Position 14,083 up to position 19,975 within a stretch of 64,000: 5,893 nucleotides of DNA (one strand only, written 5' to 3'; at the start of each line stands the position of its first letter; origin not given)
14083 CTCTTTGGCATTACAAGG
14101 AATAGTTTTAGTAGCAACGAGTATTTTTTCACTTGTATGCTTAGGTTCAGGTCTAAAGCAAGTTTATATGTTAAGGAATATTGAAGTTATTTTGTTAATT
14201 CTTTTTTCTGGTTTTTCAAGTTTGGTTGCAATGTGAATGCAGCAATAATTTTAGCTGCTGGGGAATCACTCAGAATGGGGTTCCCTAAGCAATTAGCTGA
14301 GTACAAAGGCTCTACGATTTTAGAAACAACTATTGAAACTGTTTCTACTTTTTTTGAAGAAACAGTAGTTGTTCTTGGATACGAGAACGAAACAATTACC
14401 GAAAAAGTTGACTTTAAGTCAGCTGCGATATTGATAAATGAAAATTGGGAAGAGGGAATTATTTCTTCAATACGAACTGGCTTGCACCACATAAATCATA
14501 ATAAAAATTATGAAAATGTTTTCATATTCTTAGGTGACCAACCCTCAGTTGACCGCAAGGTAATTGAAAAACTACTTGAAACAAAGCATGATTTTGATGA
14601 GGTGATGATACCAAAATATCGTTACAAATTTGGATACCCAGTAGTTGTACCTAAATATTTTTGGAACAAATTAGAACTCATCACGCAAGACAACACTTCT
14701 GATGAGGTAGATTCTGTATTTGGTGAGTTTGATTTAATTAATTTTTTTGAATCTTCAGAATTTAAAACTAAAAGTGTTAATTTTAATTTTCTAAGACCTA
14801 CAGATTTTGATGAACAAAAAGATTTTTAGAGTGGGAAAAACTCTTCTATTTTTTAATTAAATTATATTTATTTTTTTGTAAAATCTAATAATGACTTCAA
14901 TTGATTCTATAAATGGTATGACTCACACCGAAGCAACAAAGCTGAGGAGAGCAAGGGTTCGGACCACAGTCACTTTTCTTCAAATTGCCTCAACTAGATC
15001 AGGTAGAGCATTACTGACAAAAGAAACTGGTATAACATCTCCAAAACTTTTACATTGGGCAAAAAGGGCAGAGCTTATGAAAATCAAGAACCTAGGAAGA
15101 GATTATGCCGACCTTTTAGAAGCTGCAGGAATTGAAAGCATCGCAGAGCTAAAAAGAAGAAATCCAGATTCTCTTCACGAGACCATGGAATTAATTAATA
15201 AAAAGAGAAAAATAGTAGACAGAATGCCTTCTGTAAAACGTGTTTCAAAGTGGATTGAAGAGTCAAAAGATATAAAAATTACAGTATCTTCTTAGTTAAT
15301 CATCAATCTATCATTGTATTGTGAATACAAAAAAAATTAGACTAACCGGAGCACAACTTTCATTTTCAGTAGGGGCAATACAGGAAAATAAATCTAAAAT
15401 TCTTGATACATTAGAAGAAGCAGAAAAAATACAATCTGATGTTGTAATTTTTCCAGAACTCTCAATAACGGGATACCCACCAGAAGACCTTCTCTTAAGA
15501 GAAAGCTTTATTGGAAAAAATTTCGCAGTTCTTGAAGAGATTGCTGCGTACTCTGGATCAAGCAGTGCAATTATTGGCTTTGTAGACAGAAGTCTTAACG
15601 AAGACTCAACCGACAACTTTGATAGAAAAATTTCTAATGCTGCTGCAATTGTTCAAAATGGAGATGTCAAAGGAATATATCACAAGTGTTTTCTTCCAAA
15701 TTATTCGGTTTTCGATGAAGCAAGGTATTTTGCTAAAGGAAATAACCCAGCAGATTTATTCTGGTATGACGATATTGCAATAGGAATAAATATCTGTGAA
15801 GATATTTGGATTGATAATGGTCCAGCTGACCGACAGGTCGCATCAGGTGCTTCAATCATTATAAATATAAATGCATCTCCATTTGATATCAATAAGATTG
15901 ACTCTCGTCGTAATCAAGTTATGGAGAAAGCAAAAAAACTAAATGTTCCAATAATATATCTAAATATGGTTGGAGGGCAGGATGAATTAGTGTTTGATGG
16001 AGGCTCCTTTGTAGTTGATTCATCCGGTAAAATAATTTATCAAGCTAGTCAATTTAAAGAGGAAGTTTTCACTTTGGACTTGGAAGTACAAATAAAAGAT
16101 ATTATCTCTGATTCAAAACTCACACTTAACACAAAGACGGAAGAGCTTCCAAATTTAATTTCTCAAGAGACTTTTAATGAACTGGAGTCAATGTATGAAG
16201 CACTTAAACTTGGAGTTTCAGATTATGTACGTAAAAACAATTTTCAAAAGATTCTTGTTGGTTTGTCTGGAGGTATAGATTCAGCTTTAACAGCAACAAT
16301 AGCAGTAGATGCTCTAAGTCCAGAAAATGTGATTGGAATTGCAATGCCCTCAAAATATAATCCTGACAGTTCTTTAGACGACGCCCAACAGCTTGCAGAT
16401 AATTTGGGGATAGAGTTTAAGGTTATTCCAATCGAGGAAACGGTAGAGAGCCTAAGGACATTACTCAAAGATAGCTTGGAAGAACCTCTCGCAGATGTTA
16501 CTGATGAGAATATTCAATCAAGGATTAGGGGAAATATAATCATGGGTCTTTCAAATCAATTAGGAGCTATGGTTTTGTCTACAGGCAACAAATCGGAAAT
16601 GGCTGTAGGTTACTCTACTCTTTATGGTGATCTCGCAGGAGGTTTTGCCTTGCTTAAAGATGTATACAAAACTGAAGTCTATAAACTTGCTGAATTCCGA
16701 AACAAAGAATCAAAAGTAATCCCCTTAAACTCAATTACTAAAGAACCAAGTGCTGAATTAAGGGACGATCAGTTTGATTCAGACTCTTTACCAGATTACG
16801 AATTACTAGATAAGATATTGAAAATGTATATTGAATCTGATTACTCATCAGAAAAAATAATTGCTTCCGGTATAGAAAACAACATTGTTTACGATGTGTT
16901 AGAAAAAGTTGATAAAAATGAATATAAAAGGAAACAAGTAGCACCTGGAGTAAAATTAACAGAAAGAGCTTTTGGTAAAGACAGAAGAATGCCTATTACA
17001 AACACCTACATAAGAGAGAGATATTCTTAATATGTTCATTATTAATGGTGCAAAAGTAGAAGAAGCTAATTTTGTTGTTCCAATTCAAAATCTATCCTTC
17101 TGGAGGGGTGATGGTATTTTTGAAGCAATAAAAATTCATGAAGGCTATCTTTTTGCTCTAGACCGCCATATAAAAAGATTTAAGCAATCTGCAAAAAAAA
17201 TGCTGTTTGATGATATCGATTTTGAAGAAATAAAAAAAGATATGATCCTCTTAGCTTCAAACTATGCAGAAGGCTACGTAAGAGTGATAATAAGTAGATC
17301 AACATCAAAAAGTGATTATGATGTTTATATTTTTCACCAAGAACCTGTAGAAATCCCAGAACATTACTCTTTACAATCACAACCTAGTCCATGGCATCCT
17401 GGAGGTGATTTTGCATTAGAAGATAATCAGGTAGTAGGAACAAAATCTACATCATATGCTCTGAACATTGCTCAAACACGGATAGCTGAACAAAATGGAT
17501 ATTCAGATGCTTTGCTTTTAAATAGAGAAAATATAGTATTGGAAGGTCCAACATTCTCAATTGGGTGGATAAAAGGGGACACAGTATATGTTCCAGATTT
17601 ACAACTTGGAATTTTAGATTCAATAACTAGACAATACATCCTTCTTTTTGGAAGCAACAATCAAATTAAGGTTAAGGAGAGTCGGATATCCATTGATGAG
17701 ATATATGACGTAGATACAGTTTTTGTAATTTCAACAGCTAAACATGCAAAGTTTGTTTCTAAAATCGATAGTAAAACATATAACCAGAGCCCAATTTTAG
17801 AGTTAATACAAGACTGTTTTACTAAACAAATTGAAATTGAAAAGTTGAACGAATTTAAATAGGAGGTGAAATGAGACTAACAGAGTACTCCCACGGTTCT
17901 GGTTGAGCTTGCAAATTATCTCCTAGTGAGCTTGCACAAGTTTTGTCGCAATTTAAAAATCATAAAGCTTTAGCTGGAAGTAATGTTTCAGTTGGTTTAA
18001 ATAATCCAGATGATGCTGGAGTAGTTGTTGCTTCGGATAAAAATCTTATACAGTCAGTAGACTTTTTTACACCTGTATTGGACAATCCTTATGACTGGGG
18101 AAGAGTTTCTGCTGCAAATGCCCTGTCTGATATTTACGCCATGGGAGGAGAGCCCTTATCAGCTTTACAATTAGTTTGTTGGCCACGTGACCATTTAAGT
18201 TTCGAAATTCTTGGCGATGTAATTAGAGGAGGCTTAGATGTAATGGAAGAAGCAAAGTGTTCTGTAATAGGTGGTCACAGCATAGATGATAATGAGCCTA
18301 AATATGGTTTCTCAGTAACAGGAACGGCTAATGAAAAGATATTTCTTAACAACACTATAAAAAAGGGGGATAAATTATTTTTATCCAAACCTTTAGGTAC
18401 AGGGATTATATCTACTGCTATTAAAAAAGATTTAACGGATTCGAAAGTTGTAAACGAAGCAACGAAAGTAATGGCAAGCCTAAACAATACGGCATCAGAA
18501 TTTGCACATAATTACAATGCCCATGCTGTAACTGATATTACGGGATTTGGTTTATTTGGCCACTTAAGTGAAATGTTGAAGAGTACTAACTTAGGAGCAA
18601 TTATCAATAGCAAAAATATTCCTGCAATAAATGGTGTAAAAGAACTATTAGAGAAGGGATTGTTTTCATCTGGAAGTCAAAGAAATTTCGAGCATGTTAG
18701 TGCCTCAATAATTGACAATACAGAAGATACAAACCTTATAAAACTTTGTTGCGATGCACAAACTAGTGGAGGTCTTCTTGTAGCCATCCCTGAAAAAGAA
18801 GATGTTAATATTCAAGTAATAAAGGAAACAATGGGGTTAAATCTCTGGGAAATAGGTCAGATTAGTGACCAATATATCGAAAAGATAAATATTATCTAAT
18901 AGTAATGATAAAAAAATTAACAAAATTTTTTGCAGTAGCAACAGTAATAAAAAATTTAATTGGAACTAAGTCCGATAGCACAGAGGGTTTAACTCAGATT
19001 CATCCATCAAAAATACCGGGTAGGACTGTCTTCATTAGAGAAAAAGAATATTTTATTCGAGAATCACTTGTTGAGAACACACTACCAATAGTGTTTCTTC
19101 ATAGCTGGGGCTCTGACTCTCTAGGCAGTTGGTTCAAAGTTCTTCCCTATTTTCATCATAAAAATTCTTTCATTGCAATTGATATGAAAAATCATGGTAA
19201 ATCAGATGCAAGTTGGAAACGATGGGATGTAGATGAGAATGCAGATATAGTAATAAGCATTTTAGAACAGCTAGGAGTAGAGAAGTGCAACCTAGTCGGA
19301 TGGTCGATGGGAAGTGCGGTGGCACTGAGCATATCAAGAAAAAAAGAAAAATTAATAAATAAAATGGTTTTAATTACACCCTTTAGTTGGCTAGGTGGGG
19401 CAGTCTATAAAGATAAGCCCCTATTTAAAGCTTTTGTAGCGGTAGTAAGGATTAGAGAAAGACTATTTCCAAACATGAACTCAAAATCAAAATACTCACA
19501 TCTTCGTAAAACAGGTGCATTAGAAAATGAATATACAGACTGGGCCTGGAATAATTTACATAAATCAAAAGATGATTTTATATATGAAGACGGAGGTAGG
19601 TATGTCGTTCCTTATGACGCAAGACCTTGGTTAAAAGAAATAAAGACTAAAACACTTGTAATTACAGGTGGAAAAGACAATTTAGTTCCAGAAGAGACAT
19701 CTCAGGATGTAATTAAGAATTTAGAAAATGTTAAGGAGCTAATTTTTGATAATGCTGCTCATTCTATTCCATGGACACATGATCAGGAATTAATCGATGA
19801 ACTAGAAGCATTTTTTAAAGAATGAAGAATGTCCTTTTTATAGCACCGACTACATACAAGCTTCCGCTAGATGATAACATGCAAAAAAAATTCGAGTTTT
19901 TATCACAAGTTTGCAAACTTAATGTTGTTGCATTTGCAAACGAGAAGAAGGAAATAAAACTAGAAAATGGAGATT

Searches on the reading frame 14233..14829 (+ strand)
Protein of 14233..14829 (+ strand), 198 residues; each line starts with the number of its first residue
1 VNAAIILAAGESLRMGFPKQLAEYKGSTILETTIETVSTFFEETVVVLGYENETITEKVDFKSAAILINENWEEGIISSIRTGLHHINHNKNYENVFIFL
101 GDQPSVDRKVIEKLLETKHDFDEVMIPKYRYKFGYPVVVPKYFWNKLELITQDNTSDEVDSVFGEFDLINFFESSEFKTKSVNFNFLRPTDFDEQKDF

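Call 9: search_protein_families(library=ncbifam, proteins=[window:14233-14829:+], max_evalue=0.00001)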
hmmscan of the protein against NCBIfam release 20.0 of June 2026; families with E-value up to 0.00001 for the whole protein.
window:14233-14829:+ (198 aa): 23 families
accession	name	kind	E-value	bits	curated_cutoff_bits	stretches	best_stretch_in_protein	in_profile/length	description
TIGR03310.1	matur_MocA_YgfJ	equivalog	1.4e-34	119.7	186.45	1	4-155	2-153/188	molybdenum cofactor cytidylyltransferase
NF045665.1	NTPtran_DVU1551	equivalog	1.2e-23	83.7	315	1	3-147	2-146/359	DVU_1551 family NTP transferase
NF045782.1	NicBOxredNboR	equivalog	1.2e-16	61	260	1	3-118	10-124/206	nicotine blue oxidoreductase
NF001457.0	PRK00317.1-3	equivalog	1e-13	51.2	164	1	2-136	2-132/200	molybdenum cofactor guanylyltransferase MobA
TIGR01173.1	glmU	equivalog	1.2e-11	44.1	366.85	1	3-126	2-126/452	bifunctional UDP-N-acetylglucosamine diphosphorylase/glucosamine-1-phosphate N-acetyltransferase GlmU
NF011056.0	PRK14489.1-1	equivalog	3.3e-11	42.9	379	1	3-128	7-122/363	bifunctional molybdenum cofactor guanylyltransferase MobA/molybdopterin-guanine dinucleotide biosynthesis adaptor protein MobB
NF010932.0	PRK14352.1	equivalog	5.4e-11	41.8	611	1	2-120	7-128/488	bifunctional UDP-N-acetylglucosamine diphosphorylase/glucosamine-1-phosphate N-acetyltransferase GlmU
NF010936.0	PRK14356.1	equivalog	1.9e-10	40.2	666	1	2-122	6-127/456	bifunctional UDP-N-acetylglucosamine diphosphorylase/glucosamine-1-phosphate N-acetyltransferase GlmU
TIGR03202.1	pucB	equivalog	2.6e-10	40.3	235.05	1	3-154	2-159/192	xanthine dehydrogenase accessory protein PucB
TIGR00453.1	ispD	equivalog_domain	4.6e-10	39.3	181.3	1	4-127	2-126/219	2-C-methyl-D-erythritol 4-phosphate cytidylyltransferase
NF010933.0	PRK14353.1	equivalog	1e-09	37.6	505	1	3-126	7-132/453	bifunctional UDP-N-acetylglucosamine diphosphorylase/glucosamine-1-phosphate N-acetyltransferase GlmU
NF053639.1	Mfer334_fam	equivalog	1.4e-09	38.1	260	1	19-121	27-129/209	pseudomurein biosynthesis protein PmurB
NF010939.0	PRK14359.1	equivalog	2e-09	36.5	592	1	4-139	5-138/430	bifunctional UDP-N-acetylglucosamine diphosphorylase/glucosamine-1-phosphate N-acetyltransferase GlmU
NF010934.1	PRK14354.1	equivalog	1.6e-08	33.5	450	1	4-120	2-117/447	bifunctional UDP-N-acetylglucosamine diphosphorylase/glucosamine-1-phosphate N-acetyltransferase GlmU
NF001186.0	PRK00155.2-3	equivalog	2.4e-08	33.7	253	1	3-119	6-125/224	2-C-methyl-D-erythritol 4-phosphate cytidylyltransferase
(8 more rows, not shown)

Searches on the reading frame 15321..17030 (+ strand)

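Call 9: search_protein_families(library=ncbifam, proteins=[window:15321-17030:+], max_evalue=0.00001)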
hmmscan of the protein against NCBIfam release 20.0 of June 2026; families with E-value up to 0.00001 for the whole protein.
window:15321-17030:+ (569 aa): 10 families
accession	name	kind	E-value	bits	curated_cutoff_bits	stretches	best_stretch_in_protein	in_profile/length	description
NF010588.0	PRK13981.1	equivalog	1.6e-206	687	479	1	4-565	3-544/546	NAD+ synthase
NF002730.0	PRK02628.1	equivalog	8.8e-61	205.9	473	2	5-260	12-280/677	NAD(+) synthase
NF010587.0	PRK13980.1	equivalog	1.7e-60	204.5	255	1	287-539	10-254/267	NAD+ synthase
TIGR00552.1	nadE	equivalog_domain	2.4e-56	190.8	63.65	1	298-545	12-242/251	NAD(+) synthase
NF002048.0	PRK00876.1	subfamily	4.9e-26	91.3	313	2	283-380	15-109/330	NAD(+) synthase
TIGR03381.1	agmatine_aguB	equivalog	6.2e-14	52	410.25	1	8-257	3-256/279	N-carbamoylputrescine amidase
NF001979.1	PRK00768.1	equivalog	2.2e-12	47.1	250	1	299-486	28-218/266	NAD(+) synthase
TIGR00268.2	TIGR00268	equivalog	4.8e-12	45.7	150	1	307-374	12-79/259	ATP-dependent sacrificial sulfur transferase LarE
NF040852.1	nitrile_Arch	equivalog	5e-06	25.9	500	0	12-258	7-239/262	nitrilase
NF001138.1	PRK00143.1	equivalog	5.4e-06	25.6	284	1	310-374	1-71/345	tRNA 2-thiouridine(34) synthase MnmA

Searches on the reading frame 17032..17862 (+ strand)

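Call 9: search_protein_families(library=ncbifam, proteins=[window:17032-17862:+], max_evalue=0.00001)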
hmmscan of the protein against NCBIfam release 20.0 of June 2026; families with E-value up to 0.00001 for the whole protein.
window:17032-17862:+ (276 aa): 18 families
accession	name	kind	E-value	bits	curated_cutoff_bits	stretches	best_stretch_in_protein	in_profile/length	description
NF005888.0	PRK07849.1-3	equivalog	3.7e-33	114.7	273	2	135-252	158-276/298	aminodeoxychorismate lyase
NF006185.0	PRK08320.1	subfamily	4.7e-30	104.8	363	2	137-260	150-273/292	branched-chain amino acid aminotransferase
TIGR03461.1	pabC_Proteo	equivalog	5.8e-29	101.1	176.85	1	15-260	9-260/262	aminodeoxychorismate lyase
NF004761.0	PRK06092.1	equivalog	1.5e-27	96.5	260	1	1-262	1-264/268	aminodeoxychorismate lyase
NF005800.0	PRK07650.1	equivalog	8.1e-27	94.2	308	1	2-268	3-277/290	aminodeoxychorismate lyase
NF005886.0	PRK07849.1-1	equivalog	1.8e-26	93.1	253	1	19-254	31-276/291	aminodeoxychorismate lyase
NF005146.0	PRK06606.1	equivalog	8.4e-26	90.6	279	1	139-269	161-294/307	branched-chain amino acid transaminase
NF009126.0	PRK12479.1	equivalog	1.3e-25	90.3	518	2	3-93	7-100/299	branched-chain-amino-acid transaminase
TIGR01121.1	D_amino_aminoT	equivalog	1.1e-24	87.1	277.45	1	3-265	3-273/276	D-amino-acid transaminase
TIGR01122.1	ilvE_I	equivalog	5.2e-24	84.9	245.55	2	138-267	151-284/298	branched-chain-amino-acid transaminase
NF005726.0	PRK07544.1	equivalog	1.5e-22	80.1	396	1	140-269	162-290/295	branched-chain amino acid aminotransferase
NF005209.0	PRK06680.1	subfamily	1.8e-22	79.5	320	1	3-266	6-280/286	D-amino-acid transaminase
NF005887.0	PRK07849.1-2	equivalog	5.4e-19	68.6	278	2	133-268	148-288/291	aminodeoxychorismate lyase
NF009066.0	PRK12400.1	equivalog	5.5e-16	58.8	538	1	24-266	31-281/290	D-amino-acid transaminase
NF009896.0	PRK13356.1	equivalog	9.7e-15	54.4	262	1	13-262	21-278/287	branched-chain amino acid aminotransferase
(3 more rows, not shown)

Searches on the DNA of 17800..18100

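Call 48: search_rna_families(source=window, start=17800, end=18100, threshold=evalue, max_evalue=10)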
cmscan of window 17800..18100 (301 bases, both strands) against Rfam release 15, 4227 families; matches with E-value up to 10: 2.
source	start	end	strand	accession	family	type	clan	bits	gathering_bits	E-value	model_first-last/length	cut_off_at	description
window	17802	17837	+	RF01326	CRISPR-DR13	Gene; CRISPR;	-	17.6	37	2.9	1-30/30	no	CRISPR RNA direct repeat element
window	18005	18082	+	RF00069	SNORD24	Gene; snRNA; snoRNA; CD-box;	-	16.4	41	4.6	1-76/76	no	Small nucleolar RNA SNORD24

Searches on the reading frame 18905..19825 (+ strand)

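Call 9: search_protein_families(library=ncbifam, proteins=[window:18905-19825:+], max_evalue=0.00001)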
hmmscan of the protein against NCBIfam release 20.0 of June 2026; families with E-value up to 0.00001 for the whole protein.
window:18905-19825:+ (306 aa): 18 families
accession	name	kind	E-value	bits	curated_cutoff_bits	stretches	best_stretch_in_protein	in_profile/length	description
NF011457.0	PRK14875.1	equivalog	1.2e-23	83.7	307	1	32-304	112-369/372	acetoin dehydrogenase dihydrolipoyllysine-residue acetyltransferase subunit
NF051488.1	bifunc_PcaDC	exception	8.9e-23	81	390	1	60-305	13-251/375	bifunctional 3-oxoadipate enol-lactonase/4-carboxymuconolactone decarboxylase PcaDC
TIGR02427.1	protocat_pcaD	equivalog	1.5e-21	77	255.85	1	58-158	12-111/251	3-oxoadipate enol-lactonase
NF050089.1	i_nPHAscl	equivalog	8.6e-21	74.2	300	1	62-173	21-131/288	intracellular short-chain-length polyhydroxyalkanoate depolymerase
TIGR03695.1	menH_SHCHC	equivalog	1.4e-15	57.5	208.55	1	61-156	4-101/252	2-succinyl-6-hydroxy-2,4-cyclohexadiene-1-carboxylate synthase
TIGR03343.1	biphenyl_bphD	equivalog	5.5e-15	55.3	462.15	1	111-295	86-271/282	2-hydroxy-6-oxo-6-phenylhexa-2,4-dienoate hydrolase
NF051487.1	bifunc_PcaCD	exception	1.8e-14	53.7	430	1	44-304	155-411/413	bifunctional 4-carboxymuconolactone decarboxylase/3-oxoadipate enol-lactonase PcaCD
TIGR01738.1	bioH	equivalog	2.3e-14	53.6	206.95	1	237-303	178-244/245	pimeloyl-ACP methyl ester esterase BioH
TIGR03611.1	RutD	equivalog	4.7e-12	45.8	238.5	1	74-161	27-115/258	pyrimidine utilization protein D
NF007954.0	PRK10673.1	equivalog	1.6e-11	44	399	1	57-286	14-234/255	esterase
NF045632.1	hydroxlase_HsaD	equivalog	5.1e-11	42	400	1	40-159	15-137/290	4,5:9,10-diseco-3-hydroxy-5,9,17-trioxoandrosta-1(10),2-diene-4-oate hydrolase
NF002938.0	PRK03592.1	equivalog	9.8e-11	41.5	241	1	58-157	29-127/298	haloalkane dehalogenase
NF058580.1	lipase_V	equivalog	4.6e-10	39.6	300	1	42-147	6-111/230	EstV family lipase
NF041759.1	mac_hydro_EstT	equivalog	2.8e-09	36.6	450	0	91-162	55-129/278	macrolide hydrolase EstT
NF008340.0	PRK11126.1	equivalog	4.9e-09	35.8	261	1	59-149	14-101/255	2-succinyl-6-hydroxy-2,4-cyclohexadiene-1-carboxylate synthase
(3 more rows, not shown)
